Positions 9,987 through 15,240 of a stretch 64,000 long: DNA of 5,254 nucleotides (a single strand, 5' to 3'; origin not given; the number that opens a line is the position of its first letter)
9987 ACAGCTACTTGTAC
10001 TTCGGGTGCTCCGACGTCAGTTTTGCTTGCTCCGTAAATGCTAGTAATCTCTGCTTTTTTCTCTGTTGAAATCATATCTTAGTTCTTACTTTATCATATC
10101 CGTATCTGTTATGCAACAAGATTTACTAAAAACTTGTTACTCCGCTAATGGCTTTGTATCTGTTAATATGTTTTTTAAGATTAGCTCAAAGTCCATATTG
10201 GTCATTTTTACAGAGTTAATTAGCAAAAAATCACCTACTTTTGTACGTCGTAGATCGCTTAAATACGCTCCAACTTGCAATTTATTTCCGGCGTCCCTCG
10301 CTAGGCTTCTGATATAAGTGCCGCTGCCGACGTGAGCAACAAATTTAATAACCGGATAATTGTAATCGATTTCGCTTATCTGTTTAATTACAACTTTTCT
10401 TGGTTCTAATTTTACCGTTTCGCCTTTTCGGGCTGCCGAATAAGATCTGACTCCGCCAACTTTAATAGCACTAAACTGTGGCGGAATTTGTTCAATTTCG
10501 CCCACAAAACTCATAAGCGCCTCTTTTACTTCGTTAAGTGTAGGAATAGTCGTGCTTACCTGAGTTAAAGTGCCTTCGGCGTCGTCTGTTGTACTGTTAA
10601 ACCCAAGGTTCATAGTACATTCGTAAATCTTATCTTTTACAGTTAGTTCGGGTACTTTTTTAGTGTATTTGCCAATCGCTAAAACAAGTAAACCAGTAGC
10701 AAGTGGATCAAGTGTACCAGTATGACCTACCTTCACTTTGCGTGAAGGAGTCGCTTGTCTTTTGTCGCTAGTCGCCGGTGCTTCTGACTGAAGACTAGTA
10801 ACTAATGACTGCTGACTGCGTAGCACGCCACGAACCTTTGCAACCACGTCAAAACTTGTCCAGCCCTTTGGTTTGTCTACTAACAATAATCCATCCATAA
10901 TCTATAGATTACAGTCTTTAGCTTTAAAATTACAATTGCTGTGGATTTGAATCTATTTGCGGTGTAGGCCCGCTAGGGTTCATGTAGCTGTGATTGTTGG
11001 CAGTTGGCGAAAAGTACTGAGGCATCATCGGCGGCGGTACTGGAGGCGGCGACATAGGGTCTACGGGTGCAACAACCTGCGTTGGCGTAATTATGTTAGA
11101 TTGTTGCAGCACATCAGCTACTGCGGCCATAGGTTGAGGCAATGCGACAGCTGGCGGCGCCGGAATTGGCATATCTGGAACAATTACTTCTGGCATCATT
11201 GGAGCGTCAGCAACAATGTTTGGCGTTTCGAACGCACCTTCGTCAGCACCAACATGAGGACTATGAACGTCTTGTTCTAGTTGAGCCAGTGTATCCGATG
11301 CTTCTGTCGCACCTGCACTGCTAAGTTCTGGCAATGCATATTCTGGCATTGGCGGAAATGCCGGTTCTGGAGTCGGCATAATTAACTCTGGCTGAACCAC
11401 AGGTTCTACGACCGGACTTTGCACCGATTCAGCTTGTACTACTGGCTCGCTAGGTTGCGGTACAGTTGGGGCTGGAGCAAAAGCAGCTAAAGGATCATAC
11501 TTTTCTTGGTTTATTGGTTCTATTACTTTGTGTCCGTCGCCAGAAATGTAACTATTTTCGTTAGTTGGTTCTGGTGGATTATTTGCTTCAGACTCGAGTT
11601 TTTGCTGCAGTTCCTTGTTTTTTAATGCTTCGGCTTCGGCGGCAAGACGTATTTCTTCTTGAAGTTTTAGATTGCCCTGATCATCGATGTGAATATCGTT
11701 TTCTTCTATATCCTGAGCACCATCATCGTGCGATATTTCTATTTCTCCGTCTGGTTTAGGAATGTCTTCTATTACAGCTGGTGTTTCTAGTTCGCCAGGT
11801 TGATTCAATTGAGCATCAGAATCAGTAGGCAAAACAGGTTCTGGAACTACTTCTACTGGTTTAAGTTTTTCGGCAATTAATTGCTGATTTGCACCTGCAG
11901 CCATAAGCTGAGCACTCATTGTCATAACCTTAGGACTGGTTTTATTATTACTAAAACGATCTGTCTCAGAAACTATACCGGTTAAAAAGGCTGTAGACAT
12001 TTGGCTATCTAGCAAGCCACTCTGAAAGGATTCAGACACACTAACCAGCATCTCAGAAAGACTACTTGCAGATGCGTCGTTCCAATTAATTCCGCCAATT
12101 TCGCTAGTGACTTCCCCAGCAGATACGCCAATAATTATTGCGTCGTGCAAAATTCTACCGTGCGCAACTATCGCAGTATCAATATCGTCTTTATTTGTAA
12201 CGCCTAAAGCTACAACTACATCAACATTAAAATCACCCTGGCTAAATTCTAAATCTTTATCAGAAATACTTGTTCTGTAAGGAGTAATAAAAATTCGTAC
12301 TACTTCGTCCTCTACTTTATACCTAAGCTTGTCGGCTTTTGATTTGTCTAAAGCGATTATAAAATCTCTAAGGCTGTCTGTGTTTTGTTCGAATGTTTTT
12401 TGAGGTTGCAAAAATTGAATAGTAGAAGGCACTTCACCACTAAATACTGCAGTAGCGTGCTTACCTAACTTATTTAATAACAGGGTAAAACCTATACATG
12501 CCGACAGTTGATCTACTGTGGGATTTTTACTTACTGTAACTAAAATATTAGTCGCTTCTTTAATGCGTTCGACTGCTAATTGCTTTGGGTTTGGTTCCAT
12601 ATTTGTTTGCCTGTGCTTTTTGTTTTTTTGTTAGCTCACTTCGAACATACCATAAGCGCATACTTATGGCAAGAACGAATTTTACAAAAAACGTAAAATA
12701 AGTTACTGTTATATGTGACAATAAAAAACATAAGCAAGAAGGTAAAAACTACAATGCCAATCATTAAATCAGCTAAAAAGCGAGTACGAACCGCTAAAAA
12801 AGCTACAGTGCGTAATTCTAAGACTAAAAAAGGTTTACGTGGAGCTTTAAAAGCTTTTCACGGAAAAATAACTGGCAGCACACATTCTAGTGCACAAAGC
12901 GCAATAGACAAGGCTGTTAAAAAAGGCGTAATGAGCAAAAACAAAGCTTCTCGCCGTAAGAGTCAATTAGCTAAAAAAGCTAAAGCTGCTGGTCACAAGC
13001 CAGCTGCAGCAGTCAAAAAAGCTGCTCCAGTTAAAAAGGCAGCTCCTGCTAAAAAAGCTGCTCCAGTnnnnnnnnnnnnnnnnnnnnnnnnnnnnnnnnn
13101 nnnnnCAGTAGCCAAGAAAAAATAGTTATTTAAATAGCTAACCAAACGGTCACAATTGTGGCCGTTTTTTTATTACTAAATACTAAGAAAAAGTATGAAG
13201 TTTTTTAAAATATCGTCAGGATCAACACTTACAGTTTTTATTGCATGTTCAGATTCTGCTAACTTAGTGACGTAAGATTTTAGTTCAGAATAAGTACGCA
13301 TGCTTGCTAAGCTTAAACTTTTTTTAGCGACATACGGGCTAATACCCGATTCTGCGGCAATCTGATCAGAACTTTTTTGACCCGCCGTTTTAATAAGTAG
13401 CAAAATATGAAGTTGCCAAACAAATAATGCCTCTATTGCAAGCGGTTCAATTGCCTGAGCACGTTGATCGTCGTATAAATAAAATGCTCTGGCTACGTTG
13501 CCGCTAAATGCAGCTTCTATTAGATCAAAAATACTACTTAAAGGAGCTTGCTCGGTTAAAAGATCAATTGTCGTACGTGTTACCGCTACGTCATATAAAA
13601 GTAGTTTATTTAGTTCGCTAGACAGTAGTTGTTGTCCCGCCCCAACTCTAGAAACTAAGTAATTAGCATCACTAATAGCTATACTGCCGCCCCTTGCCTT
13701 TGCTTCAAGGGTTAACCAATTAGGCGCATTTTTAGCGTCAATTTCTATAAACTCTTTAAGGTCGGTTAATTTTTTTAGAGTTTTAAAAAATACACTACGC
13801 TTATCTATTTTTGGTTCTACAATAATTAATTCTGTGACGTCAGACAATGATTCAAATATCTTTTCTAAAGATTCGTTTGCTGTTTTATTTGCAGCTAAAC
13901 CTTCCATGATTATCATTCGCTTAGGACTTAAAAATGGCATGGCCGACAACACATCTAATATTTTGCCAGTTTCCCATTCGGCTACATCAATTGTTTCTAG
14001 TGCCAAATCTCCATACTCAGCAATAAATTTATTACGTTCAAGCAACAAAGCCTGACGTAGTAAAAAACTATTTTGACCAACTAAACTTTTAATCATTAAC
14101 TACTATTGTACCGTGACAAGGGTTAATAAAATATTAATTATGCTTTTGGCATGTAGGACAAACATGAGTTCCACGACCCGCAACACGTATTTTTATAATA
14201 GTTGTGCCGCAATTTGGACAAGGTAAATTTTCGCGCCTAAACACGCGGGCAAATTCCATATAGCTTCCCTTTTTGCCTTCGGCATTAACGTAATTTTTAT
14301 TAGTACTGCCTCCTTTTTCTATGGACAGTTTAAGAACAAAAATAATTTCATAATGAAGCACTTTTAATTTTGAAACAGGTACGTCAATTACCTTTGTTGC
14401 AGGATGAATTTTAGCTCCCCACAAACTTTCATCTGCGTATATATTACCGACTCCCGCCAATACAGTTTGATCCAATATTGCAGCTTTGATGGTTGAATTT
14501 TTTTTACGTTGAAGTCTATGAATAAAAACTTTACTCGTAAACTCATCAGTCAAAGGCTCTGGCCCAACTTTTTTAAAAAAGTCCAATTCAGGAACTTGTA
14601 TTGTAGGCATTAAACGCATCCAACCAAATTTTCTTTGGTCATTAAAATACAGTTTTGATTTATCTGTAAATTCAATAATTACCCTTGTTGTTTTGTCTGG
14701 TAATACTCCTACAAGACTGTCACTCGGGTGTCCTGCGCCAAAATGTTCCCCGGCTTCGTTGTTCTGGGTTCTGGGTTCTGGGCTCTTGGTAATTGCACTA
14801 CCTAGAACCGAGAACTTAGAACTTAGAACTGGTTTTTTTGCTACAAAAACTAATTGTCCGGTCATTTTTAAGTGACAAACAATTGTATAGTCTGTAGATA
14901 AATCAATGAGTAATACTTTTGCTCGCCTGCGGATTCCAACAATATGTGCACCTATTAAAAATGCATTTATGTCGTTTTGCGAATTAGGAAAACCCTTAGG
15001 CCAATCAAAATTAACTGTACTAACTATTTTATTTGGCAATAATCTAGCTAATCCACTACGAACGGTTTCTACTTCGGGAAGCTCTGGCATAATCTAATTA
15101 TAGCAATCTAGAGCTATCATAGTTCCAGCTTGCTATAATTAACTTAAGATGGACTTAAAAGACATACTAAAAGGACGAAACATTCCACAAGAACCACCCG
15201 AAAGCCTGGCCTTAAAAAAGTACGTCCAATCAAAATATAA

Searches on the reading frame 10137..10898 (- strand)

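Call 49: search_protein_families(library=pfam, proteins=[window:10137-10898:-], max_evalue=0.00001)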
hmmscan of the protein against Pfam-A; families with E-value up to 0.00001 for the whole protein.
window:10137-10898:- (253 aa): 2 families
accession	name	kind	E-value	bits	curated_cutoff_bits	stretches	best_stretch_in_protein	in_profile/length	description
PF01509.24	TruB_N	-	4.5e-47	160.6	27.3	1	54-196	6-149/149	TruB family pseudouridylate synthase (N terminal domain)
PF16198.10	TruB_C_2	-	3.5e-07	30.7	29.3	1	197-233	1-37/66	tRNA pseudouridylate synthase B C-terminal domain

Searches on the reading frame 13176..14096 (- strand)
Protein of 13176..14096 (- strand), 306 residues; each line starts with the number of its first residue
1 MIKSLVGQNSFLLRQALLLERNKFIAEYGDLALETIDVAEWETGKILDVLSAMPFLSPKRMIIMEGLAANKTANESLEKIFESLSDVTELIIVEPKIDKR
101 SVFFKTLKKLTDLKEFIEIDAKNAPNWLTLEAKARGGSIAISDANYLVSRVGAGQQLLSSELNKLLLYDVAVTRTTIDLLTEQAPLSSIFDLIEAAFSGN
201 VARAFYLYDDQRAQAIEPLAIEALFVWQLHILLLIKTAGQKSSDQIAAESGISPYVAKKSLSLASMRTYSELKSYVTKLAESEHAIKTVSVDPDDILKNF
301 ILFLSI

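Call 49: search_protein_families(library=pfam, proteins=[window:13176-14096:-], max_evalue=0.00001)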
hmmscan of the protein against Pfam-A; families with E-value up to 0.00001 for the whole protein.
window:13176-14096:- (306 aa): 2 families
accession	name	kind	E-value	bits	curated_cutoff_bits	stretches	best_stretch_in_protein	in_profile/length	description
PF21694.2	DNA_pol3_delta_C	-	3.3e-20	72.7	27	1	188-302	3-119/121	DNA polymerase III delta subunit, C-terminal domain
PF06144.19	DNA_pol3_delta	-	2.3e-09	37.8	21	1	5-115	3-122/124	DNA polymerase III, delta subunit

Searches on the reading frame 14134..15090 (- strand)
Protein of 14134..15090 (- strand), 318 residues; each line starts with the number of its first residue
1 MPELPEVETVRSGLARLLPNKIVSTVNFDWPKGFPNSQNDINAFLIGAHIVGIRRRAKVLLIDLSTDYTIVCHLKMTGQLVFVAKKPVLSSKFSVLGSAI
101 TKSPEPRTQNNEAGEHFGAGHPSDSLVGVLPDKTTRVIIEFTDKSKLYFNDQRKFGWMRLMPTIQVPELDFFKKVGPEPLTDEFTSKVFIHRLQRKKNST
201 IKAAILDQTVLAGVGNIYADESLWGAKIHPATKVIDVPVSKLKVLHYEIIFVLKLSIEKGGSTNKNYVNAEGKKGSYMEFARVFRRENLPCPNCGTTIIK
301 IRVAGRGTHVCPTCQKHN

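Call 49: search_protein_families(library=pfam, proteins=[window:14134-15090:-], max_evalue=0.00001)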
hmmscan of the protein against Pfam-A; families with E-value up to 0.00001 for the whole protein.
window:14134-15090:- (318 aa): 3 families
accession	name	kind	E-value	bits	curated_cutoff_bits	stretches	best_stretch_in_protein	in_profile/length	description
PF01149.29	Fapy_DNA_glyco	-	1.3e-26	94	25.5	1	1-158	1-117/117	Formamidopyrimidine-DNA glycosylase N-terminal domain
PF06831.19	H2TH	-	1.7e-25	89.2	34.7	1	175-264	1-89/93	Formamidopyrimidine-DNA glycosylase H2TH domain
PF06827.20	zf-FPG_IleRS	-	3e-11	43.3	21.3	1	289-316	2-29/30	Zinc finger found in FPG and IleRS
